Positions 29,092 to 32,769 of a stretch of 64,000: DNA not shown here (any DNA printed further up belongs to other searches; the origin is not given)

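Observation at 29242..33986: KS | AT-DH-PPTase pair in which all three PKS-type domains appear catalytically dead but the fused PPTase looks intact, with no carrier protein, sitting directly behind ispH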

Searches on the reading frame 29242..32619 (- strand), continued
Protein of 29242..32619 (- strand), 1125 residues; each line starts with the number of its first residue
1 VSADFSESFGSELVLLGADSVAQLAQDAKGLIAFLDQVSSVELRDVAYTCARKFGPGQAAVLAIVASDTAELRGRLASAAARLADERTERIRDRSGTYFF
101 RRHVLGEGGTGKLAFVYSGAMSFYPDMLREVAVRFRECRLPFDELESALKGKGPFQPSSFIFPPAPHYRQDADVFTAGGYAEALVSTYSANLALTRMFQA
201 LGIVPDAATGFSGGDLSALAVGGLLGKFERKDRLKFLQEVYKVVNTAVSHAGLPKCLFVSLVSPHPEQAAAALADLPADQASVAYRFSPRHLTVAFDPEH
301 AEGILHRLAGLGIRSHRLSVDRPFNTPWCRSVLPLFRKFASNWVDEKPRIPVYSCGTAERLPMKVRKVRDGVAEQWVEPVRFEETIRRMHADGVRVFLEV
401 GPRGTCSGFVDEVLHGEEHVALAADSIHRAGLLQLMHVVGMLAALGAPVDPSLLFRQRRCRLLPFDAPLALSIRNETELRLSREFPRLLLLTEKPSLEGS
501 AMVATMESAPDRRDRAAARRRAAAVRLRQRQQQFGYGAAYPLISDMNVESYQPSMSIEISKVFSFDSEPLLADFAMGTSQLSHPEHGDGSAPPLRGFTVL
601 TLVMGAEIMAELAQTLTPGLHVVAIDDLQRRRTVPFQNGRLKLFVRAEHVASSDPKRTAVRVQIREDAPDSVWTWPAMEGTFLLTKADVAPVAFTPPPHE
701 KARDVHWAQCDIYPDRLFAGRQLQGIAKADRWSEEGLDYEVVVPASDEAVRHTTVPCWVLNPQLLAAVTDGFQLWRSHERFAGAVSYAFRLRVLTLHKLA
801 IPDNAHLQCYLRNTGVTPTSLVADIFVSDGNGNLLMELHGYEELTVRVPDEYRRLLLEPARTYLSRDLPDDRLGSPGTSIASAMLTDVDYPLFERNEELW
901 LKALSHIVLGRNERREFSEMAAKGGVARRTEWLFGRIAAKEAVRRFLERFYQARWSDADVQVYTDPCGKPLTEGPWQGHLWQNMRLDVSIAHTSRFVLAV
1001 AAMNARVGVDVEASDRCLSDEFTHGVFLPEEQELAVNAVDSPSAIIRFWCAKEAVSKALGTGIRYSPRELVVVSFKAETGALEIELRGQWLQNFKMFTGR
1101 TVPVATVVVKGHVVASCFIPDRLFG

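Call 61: find_encoding_contigs(protein=P0276, flank=10000, max_places=1)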
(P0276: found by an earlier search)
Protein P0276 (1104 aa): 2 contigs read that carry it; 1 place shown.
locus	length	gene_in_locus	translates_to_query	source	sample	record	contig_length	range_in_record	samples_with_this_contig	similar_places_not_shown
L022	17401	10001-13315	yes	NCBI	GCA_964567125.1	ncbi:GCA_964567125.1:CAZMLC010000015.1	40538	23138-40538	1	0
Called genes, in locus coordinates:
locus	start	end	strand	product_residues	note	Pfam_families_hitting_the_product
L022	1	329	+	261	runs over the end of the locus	-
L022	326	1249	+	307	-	PF01040:UbiA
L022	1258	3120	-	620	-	-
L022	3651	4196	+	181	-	-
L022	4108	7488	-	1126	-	PF12951:PATR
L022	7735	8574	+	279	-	PF02548:Pantoate_transf, PF01177:Asp_Glu_race (weak)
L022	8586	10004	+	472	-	PF00109:ketoacyl-synt, PF02801:Ketoacyl-synt_C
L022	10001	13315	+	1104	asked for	PF22336:RhiE-like_linker (faint), PF22621:CurL-like_PKS_C (weak), PF00698:Acyl_transf_1, PF14765:PS-DH, PF01648:ACPS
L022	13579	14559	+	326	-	PF01636:APH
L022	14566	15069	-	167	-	-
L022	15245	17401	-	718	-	?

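Call 63: search_protein_families(library=ncbifam, proteins=[L016:8085-8615:+, L021:7608-8612:+, L019:5085-5867:+, L015:7579-8631:+], max_evalue=0.00001)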
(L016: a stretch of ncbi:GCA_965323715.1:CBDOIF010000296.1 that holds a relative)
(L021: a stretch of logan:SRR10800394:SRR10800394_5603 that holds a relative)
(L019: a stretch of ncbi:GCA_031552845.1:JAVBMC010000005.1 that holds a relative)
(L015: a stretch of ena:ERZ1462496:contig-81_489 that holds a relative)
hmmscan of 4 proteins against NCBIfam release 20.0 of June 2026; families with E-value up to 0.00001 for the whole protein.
L016:8085-8615:+ (176 aa): 8 families
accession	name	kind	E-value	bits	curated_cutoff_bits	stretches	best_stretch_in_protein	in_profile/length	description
TIGR00521.1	coaBC_dfp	equivalog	1.6e-64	218.4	219.7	1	3-174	4-175/392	bifunctional phosphopantothenoylcysteine decarboxylase/phosphopantothenate--cysteine ligase CoaBC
TIGR02113.1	coaC_strep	equivalog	3.7e-53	180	261.4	1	3-172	1-172/177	phosphopantothenoylcysteine decarboxylase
NF006161.0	PRK08305.1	equivalog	2.8e-09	36.9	156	1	3-146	6-153/196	dipicolinate synthase subunit B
NF004685.0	PRK06029.1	subfamily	2.8e-07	30.8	188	1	3-108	2-108/187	UbiX family flavin prenyltransferase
NF033753.1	RiPP_decarbCypD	equivalog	4.3e-07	29.4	215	1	5-141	10-145/182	CypD family RiPP peptide-cysteine decarboxylase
TIGR02852.1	spore_dpaB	equivalog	1.6e-06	27.7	229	1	3-147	1-149/187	dipicolinate synthase subunit B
TIGR02699.1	archaeo_AfpA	hypoth_equivalog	5.8e-06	26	192.45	1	78-120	78-123/174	archaeoflavoprotein AfpA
TIGR02700.1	flavo_MJ0208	hypoth_equivalog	8e-06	25.3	251.35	0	78-127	85-137/234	dihydromethanopterin reductase (acceptor)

L021:7608-8612:+ (334 aa): 19 families
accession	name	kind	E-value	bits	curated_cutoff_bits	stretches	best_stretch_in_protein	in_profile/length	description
TIGR01327.1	PGDH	equivalog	1.2e-32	113.4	454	1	95-298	84-283/525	phosphoglycerate dehydrogenase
NF008759.0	PRK11790.1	equivalog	2.4e-30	105.5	404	1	94-329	97-330/410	phosphoglycerate dehydrogenase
NF009714.1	PRK13243.1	equivalog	1.7e-25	90.1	455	1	96-303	90-299/332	glyoxylate reductase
NF005750.0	PRK07574.1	equivalog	4e-25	88.7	329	1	94-315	135-356/386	NAD-dependent formate dehydrogenase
NF006263.0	PRK08410.1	equivalog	1.1e-23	84.1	389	1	151-316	144-307/311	D-2-hydroxyacid dehydrogenase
NF005069.0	PRK06487.1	equivalog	2.7e-19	69.4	448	1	94-306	90-301/320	2-hydroxyacid dehydrogenase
NF012013.0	PRK15469.1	equivalog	6.8e-18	64.7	403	1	93-295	81-278/312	glyoxylate/hydroxypyruvate reductase GhrA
NF011938.0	PRK15409.1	equivalog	7.1e-18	64.7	492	1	154-302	147-294/324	glyoxylate/hydroxypyruvate reductase GhrB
NF041369.1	Dhydh_Halo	equivalog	6.1e-17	61.8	400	1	88-305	70-284/305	D-2-hydroxyacid dehydrogenase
NF005387.0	PRK06932.1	equivalog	7.2e-17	61.3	492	1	94-298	86-292/314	2-hydroxyacid dehydrogenase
NF005027.0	PRK06436.1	equivalog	1e-15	57.7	261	1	97-313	72-277/303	2-hydroxyacid dehydrogenase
NF001309.0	PRK00257.1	equivalog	5.3e-15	55.3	434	1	153-298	117-260/379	4-phosphoerythronate dehydrogenase PdxB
NF000004.1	vanH-D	exception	4.7e-12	45.7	550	1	153-273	148-261/323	D-lactate dehydrogenase VanH-D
NF006374.0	PRK08605.1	subfamily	2.8e-11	43.1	356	1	153-273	147-266/332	D-lactate dehydrogenase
NF000492.1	vanH_gen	exception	1.4e-10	40.8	540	1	154-271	143-253/312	D-lactate dehydrogenase VanH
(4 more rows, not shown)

L019:5085-5867:+ (260 aa): 2 families
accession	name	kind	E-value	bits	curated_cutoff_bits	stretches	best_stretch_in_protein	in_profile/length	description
NF001452.0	PRK00311.1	subfamily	1.1e-97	326.5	272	1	10-259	11-261/267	3-methyl-2-oxobutanoate hydroxymethyltransferase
TIGR00222.1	panB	equivalog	5.9e-88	294.8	207.55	1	13-258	13-257/264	3-methyl-2-oxobutanoate hydroxymethyltransferase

L015:7579-8631:+ (350 aa): 61 families (the best 25 are shown)
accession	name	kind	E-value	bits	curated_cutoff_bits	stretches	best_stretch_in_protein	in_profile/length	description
TIGR01141.1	hisC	equivalog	2.8e-85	286.3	276.55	1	5-347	2-348/349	histidinol-phosphate transaminase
NF002878.0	PRK03321.1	subfamily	2.1e-60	204.3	374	1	3-348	5-348/352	histidinol-phosphate transaminase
TIGR01140.1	L_thr_O3P_dcar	equivalog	5e-59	200.1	290.55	1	20-345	15-330/331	threonine-phosphate decarboxylase CobD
NF003496.0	PRK05166.1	equivalog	1.5e-56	191.8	540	1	22-349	36-370/373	histidinol-phosphate transaminase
NF002877.0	PRK03317.1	equivalog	4.7e-55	186.9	409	1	24-348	33-366/374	histidinol-phosphate transaminase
NF006014.0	PRK08153.1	equivalog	8.7e-47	159.8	510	1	25-347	36-362/370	pyridoxal phosphate-dependent aminotransferase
NF006580.0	PRK09105.1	subfamily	4.9e-44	150.7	444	1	18-348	42-370/375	pyridoxal phosphate-dependent aminotransferase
NF002726.0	PRK02610.1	equivalog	1.5e-42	145.8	391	1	7-346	9-366/374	histidinol-phosphate transaminase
NF051461.1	pyoverd_PtaA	equivalog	1.9e-38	132.2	500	1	14-345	26-356/359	pyoverdine biosynthesis transaminase PtaA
NF005915.1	PRK07908.1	equivalog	2e-31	109.6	360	1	38-345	28-331/332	Rv2231c family histidinol phosphate aminotransferase CobC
NF041364.1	GntC_guanitoxin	equivalog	9.2e-30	103.7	415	1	63-309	42-313/356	guanitoxin biosynthesis PLP-dependent (S)-gamma-hydroxy-L-arginine cyclodehydratase GntC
NF053748.1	bifunc_CobBC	exception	4.2e-25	88.2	950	1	48-317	505-766/797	bifunctional hydrogenobyrinic acid a,c-diamide synthase/histidinol phosphate aminotransferase CobBC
NF005732.0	PRK07550.1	equivalog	1.4e-22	80.3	366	1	74-310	92-344/389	aminotransferase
NF004870.0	PRK06225.1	equivalog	1.7e-20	73.2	351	1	20-332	26-356/380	pyridoxal phosphate-dependent aminotransferase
NF006225.0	PRK08354.1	equivalog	2.5e-20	73.1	288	1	62-349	50-316/318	putative aminotransferase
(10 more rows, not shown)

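Call 84: search_protein_families(library=pfam, proteins=[L018:798-9998:+, L018:15025-15327:+, L017:8185-9978:+], max_evalue=0.00001)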
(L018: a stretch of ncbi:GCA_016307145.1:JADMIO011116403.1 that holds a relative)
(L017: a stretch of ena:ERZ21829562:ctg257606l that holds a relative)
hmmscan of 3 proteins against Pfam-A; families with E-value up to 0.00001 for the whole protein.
L018:798-9998:+ (3066 aa): 11 families
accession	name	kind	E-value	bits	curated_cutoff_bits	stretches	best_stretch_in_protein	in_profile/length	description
PF00109.32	ketoacyl-synt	-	1.4e-67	228.4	20.8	1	699-973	3-252/252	Beta-ketoacyl synthase, N-terminal domain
PF02801.28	Ketoacyl-synt_C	-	1.8e-40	138.1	20.8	1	981-1098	1-118/119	Beta-ketoacyl synthase, C-terminal domain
PF08659.16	KR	-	1e-35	123.7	22.6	1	2481-2705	2-179/180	KR domain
PF00698.26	Acyl_transf_1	-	1.4e-35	123.8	32.7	1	1272-1564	3-280/319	Acyl transferase domain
PF00106.31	adh_short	-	1.4e-26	93.7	26.6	1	2543-2707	11-185/195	short chain dehydrogenase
PF03060.21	NMO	-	1.2e-23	84.5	28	2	329-655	9-313/331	Nitronate monooxygenase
PF13561.12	adh_short_C2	-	1.1e-22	81.2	27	2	2567-2713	33-185/236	Enoyl-(Acyl carrier protein) reductase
PF00550.31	PP-binding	-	3.7e-22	78.8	20.8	2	2010-2055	2-46/67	Phosphopantetheine attachment site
PF21089.3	PKS_DH_N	-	4.5e-11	43.1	27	1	2770-2863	2-93/103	Polyketide synthase dehydratase domain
PF14765.12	PS-DH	-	3.3e-10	40.2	23.7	1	2917-3056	22-163/166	Polyketide synthase dehydratase N-terminal domain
PF16197.11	KAsynt_C_assoc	-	1.3e-07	32.5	33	1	1101-1185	1-77/111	Ketoacyl-synthetase C-terminal extension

L018:15025-15327:+ (100 aa): 0 families

L017:8185-9978:+ (597 aa): 5 families
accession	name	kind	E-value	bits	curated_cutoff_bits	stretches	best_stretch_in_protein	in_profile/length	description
PF08659.16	KR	-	3e-33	115.7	22.6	1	12-221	4-179/180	KR domain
PF00106.31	adh_short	-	4.1e-16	59.5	26.6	1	81-223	37-185/195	short chain dehydrogenase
PF13561.12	adh_short_C2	-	4.7e-11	43.2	27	1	86-225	37-181/236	Enoyl-(Acyl carrier protein) reductase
PF21089.3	PKS_DH_N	-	3.1e-09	37.2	27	1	289-378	2-89/103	Polyketide synthase dehydratase domain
PF14765.12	PS-DH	-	6.5e-09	36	23.7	1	444-567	26-155/166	Polyketide synthase dehydratase N-terminal domain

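Call 85: find_encoding_contigs(protein=P0135, flank=10000, max_places=2)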
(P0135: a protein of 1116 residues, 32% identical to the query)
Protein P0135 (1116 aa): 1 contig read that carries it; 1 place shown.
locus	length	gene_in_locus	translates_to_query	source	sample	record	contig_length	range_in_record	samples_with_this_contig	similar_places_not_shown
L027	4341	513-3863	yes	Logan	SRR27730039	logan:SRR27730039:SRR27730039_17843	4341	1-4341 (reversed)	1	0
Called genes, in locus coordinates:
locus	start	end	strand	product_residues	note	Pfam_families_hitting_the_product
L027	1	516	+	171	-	?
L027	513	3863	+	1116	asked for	PF00698:Acyl_transf_1, PF14765:PS-DH, PF01648:ACPS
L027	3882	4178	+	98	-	-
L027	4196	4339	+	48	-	?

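Call 86: find_encoding_contigs(protein=P0137, flank=10000, max_places=2)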
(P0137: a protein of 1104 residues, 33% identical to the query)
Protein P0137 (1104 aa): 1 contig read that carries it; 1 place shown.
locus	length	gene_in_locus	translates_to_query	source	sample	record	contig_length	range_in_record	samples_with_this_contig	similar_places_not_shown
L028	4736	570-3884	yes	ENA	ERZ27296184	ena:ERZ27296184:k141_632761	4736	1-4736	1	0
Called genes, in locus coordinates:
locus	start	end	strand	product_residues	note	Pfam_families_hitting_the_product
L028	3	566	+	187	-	?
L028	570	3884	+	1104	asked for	PF00698:Acyl_transf_1, PF14765:PS-DH, PF01648:ACPS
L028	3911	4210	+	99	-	-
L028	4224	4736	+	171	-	?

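Call 88: search_protein_families(library=pfam, proteins=[L027:3882-4178:+, L028:3911-4210:+, L018:15025-15327:+, L017:15505-15807:+], max_evalue=1)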
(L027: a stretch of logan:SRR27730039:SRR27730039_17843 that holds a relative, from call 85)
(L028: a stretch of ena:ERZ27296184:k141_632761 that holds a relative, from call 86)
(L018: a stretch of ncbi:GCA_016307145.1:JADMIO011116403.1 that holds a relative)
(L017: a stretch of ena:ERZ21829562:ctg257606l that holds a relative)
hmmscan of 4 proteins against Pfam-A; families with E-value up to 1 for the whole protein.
L027:3882-4178:+ (98 aa): 3 families
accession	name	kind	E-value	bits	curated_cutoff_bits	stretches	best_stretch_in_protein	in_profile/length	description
PF18659.6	CelTOS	-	0.045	14.7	27.2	1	4-34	64-94/122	Cell-traversal protein for ookinetes and sporozoites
PF00550.31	PP-binding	-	0.12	13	20.8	0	30-61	16-46/67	Phosphopantetheine attachment site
PF00136.26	DNA_pol_B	-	0.21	10.7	23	1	7-74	303-366/453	DNA polymerase family B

L028:3911-4210:+ (99 aa): 0 families

L018:15025-15327:+ (100 aa): 1 family
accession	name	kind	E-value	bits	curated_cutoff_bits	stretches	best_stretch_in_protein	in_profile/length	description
PF00550.31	PP-binding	-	4.6e-05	24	20.8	1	29-69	17-56/67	Phosphopantetheine attachment site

L017:15505-15807:+ (100 aa): 3 families
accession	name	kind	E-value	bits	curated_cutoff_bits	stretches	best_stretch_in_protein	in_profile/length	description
PF00550.31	PP-binding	-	0.00047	20.8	20.8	1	29-67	18-55/67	Phosphopantetheine attachment site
PF12486.13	VasL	-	0.11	12.9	27.3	1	52-90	96-135/147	Type VI secretion system, EvfB, or VasL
PF18616.6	CdiI_3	-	0.18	12.2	28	1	53-94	7-48/95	CDI immunity proteins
